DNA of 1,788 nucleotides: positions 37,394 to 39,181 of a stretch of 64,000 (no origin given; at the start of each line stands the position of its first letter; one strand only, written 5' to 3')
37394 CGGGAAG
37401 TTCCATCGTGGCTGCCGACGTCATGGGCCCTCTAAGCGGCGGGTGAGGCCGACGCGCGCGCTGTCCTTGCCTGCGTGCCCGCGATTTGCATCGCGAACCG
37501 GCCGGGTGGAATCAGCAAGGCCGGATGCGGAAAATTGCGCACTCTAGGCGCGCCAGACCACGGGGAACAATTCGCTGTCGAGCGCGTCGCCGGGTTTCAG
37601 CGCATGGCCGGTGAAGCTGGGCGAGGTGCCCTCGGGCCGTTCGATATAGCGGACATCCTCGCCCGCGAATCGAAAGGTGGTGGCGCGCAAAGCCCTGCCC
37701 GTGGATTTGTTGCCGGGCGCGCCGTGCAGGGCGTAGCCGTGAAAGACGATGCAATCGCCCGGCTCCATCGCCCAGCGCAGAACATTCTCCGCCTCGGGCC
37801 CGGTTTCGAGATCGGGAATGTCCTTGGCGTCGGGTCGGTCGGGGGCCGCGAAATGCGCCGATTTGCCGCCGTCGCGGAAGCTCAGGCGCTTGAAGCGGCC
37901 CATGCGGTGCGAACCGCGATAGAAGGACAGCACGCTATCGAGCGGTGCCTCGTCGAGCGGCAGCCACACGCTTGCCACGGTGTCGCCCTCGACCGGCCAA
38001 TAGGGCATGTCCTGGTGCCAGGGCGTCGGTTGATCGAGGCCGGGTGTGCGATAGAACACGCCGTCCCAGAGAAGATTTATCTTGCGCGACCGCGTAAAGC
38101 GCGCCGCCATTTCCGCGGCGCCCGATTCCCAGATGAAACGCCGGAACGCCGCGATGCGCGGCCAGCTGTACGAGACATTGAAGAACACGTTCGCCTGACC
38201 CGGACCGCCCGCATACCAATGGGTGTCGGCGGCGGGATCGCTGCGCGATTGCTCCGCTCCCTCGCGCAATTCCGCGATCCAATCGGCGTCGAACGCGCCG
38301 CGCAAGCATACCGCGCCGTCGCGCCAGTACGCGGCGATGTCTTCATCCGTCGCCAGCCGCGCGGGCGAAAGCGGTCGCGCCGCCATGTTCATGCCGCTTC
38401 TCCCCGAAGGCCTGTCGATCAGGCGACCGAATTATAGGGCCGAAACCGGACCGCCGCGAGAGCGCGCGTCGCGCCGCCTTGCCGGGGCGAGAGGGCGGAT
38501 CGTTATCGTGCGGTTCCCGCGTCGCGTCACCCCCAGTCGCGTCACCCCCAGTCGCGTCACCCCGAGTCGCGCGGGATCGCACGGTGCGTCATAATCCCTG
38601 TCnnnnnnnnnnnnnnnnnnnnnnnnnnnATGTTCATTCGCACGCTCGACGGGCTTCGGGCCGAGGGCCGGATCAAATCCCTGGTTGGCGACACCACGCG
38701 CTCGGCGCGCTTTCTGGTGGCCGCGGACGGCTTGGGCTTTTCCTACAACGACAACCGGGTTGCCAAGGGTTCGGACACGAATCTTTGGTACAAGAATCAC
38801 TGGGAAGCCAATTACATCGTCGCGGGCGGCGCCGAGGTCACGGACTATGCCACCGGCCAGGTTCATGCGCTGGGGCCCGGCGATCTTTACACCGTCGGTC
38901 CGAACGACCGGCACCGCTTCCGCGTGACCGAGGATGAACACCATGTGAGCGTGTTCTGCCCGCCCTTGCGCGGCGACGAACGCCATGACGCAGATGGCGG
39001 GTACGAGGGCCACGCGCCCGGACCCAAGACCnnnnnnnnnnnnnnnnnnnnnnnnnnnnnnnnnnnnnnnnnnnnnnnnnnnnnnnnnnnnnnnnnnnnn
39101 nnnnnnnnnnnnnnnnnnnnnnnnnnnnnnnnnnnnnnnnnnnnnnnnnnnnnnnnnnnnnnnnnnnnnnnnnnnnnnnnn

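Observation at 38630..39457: Fused double ectoine-synthase-fold (EctC-like) protein without ectA/ectB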

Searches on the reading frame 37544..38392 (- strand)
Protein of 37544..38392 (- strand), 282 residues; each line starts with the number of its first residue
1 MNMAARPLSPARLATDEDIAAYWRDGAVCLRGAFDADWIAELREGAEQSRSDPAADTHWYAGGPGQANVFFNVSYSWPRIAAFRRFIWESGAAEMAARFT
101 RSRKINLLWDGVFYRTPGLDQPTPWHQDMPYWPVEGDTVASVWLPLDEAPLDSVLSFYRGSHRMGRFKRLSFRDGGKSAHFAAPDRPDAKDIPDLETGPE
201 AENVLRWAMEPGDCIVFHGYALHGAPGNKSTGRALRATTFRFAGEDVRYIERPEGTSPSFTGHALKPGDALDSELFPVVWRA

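Call 3: search_protein_families(library=pfam, proteins=[window:37544-38392:-], max_evalue=0.01)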
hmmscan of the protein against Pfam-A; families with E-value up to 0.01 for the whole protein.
window:37544-38392:- (282 aa): 2 families
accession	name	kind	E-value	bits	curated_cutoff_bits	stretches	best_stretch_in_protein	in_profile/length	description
PF05721.19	PhyH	-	2.2e-23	84.1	22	1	24-232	3-209/213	Phytanoyl-CoA dioxygenase (PhyH)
PF02668.22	TauD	-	0.0006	20.2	27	0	81-134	50-108/267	Taurine catabolism dioxygenase TauD, TfdA family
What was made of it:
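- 37544..38392 (-): Divergently transcribed PhyH-family Fe/2-oxoglutarate dioxygenase (282 aa). It is a local neighbour, not a conserved partner. Pfam PF05721, E 2.2e-23 (call 3).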

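Call 4: search_protein_families(library=ncbifam, proteins=[window:37544-38392:-], max_evalue=0.01)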
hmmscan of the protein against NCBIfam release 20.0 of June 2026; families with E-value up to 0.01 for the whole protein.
window:37544-38392:- (282 aa): 1 family
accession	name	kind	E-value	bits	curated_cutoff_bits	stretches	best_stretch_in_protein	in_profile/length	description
NF045813.1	DxPntBtaHylase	equivalog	2.6e-06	27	550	1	116-231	127-234/285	1-deoxypentalenic acid 11-beta-hydroxylase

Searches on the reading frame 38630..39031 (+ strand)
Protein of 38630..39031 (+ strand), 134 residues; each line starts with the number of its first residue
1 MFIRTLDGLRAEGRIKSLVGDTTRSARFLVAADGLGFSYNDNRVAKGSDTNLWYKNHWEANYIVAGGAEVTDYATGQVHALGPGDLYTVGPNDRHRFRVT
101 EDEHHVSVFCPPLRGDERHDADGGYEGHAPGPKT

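Call 70: search_protein_families(library=ncbifam, proteins=[window:38630-39031:+], max_evalue=0.001)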
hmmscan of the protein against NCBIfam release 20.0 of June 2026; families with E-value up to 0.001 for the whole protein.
seq(134 aa): 1 family
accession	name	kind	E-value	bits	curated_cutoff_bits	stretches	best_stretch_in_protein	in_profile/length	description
NF009806.0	PRK13290.1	subfamily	3.1e-34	117.8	128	1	1-126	1-124/130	ectoine synthase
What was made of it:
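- Each half scores below the curated cut-off (call 70).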
